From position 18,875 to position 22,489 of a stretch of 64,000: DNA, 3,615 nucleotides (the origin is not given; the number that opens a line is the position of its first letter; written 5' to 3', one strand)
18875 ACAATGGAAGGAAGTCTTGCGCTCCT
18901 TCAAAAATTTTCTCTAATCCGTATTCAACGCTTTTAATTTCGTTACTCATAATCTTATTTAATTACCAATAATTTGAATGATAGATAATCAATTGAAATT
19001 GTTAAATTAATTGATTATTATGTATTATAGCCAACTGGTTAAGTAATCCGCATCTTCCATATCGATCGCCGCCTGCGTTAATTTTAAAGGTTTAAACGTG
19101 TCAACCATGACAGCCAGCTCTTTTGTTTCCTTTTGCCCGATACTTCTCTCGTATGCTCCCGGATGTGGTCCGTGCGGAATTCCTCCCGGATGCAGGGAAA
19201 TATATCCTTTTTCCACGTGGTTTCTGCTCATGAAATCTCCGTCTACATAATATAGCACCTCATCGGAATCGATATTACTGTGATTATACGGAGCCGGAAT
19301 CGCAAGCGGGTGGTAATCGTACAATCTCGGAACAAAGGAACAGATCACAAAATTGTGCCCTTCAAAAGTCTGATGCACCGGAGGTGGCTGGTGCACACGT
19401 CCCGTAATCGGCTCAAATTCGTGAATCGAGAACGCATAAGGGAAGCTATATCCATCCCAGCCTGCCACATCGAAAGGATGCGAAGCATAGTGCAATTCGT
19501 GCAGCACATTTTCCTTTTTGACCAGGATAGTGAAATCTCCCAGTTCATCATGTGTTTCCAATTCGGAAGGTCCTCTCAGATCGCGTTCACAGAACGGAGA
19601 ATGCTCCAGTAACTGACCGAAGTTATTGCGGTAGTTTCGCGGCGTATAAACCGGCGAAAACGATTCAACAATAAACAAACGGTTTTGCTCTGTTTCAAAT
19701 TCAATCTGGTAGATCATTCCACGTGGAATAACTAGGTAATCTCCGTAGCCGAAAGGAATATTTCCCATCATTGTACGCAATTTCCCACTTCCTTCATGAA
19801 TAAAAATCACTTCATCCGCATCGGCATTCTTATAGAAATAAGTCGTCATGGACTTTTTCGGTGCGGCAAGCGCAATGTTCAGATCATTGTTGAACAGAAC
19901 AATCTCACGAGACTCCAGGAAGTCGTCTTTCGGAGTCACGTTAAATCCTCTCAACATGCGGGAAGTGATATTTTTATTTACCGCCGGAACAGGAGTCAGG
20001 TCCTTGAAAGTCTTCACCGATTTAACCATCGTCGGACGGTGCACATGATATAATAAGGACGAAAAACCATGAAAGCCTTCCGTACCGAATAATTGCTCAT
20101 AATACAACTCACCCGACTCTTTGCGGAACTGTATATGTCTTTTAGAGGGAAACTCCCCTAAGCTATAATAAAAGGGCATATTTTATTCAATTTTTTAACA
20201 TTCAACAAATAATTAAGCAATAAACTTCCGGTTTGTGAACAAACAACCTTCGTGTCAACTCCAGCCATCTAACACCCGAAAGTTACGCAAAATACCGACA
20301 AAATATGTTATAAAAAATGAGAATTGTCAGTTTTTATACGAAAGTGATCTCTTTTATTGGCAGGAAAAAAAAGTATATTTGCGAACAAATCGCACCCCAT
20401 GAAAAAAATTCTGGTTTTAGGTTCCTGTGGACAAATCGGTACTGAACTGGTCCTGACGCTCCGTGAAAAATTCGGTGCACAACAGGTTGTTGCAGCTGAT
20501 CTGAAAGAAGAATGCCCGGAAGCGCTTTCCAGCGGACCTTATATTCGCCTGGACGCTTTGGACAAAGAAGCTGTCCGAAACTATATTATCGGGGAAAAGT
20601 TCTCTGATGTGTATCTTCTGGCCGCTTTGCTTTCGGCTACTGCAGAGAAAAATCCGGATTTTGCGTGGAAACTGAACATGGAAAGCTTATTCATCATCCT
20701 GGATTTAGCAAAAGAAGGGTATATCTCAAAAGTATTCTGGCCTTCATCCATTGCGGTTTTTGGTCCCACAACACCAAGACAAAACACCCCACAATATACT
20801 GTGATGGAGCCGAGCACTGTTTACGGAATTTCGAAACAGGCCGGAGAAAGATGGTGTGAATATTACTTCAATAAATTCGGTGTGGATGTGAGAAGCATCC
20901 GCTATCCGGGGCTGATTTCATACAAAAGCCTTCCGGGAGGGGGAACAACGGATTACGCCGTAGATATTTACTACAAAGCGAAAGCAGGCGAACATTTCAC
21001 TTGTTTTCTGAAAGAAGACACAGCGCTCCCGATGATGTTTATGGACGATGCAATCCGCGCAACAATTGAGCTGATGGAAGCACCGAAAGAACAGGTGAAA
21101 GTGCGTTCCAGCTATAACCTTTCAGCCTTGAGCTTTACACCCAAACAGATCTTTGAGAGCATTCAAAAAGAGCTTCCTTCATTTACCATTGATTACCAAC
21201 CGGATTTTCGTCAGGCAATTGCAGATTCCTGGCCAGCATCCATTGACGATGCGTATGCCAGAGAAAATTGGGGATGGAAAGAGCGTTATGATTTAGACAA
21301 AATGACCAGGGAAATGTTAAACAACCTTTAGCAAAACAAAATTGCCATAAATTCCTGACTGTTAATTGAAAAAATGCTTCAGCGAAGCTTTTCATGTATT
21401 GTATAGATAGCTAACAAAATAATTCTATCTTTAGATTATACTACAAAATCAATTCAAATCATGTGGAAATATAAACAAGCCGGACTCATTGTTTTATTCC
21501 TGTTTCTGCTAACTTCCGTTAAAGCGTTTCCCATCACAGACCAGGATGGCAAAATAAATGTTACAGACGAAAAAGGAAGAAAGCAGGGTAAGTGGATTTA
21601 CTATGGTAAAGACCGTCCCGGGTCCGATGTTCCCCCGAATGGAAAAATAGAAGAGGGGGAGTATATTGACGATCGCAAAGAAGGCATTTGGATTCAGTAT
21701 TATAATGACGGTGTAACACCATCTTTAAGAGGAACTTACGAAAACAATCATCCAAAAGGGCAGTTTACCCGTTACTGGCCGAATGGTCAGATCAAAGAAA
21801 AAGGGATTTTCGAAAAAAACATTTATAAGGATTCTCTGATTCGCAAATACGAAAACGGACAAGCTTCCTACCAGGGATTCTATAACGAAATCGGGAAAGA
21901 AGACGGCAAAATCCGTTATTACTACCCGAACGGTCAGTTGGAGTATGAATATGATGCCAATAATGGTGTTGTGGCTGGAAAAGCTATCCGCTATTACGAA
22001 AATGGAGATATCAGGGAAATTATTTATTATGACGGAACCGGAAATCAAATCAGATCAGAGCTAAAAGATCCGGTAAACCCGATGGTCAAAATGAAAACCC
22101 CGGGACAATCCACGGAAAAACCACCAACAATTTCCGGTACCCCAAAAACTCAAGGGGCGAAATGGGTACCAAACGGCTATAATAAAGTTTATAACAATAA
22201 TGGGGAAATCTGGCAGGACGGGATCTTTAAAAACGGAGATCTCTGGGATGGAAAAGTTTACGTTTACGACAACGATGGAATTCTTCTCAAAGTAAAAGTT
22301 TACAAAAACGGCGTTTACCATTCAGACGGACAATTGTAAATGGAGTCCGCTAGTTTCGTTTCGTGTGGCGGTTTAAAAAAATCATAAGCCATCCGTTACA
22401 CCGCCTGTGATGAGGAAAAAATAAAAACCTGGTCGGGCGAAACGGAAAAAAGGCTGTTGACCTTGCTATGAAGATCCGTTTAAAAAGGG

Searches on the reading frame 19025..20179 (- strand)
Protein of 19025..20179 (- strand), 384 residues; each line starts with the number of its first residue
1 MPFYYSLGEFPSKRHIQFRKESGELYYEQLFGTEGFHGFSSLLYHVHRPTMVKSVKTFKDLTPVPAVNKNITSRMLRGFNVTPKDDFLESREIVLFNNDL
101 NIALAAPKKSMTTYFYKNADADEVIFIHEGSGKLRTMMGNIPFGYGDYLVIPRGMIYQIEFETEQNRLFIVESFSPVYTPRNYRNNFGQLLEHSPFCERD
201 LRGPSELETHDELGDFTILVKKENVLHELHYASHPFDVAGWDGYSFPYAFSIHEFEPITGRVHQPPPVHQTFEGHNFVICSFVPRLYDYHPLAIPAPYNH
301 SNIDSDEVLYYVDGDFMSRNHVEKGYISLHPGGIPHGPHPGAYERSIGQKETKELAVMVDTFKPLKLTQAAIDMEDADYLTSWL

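Call 74: search_protein_families(library=pfam, proteins=[window:19025-20179:-], max_evalue=0.001)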
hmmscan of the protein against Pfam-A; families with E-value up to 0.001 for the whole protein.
window:19025-20179:- (384 aa): 1 family
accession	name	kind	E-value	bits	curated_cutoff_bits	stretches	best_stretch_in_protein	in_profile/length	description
PF20510.4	HgmA_N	-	2.9e-13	50.2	20.2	1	97-251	122-272/273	Homogentisate 1,2-dioxygenase N-terminal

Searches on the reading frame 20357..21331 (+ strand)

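Call 74: search_protein_families(library=pfam, proteins=[window:20357-21331:+], max_evalue=0.001)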
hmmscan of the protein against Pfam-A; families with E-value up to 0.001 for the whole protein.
window:20357-21331:+ (324 aa): 4 families
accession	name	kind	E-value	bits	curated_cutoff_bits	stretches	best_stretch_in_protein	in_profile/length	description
PF01370.27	Epimerase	-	1.9e-22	80.3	20.9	1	18-254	1-238/240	NAD dependent epimerase/dehydratase family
PF16363.11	GDP_Man_Dehyd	-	1.1e-11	45.3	27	1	19-320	1-332/332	GDP-mannose 4,6 dehydratase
PF04321.23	RmlD_sub_bind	-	2.3e-10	40.5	27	1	17-173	2-142/287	RmlD substrate binding domain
PF01073.25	3Beta_HSD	-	0.0001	21.9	22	1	19-164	1-154/280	3-beta hydroxysteroid dehydrogenase/isomerase family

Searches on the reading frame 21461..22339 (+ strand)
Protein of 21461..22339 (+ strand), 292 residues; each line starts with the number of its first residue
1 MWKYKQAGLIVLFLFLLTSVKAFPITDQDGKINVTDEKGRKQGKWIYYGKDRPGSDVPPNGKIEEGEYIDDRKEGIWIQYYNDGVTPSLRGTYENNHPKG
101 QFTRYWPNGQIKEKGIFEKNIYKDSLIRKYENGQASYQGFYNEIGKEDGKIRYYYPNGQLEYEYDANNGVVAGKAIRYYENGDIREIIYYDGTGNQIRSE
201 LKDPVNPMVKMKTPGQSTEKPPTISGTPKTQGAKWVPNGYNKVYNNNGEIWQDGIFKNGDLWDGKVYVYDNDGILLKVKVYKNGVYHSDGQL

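Call 74: search_protein_families(library=pfam, proteins=[window:21461-22339:+], max_evalue=0.001)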
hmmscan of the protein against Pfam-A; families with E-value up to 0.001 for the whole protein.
window:21461-22339:+ (292 aa): 1 family
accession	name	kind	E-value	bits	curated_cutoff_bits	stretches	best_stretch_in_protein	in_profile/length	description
PF07661.19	MORN_2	-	2.2e-12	46.1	29.6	0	148-164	2-18/22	MORN repeat variant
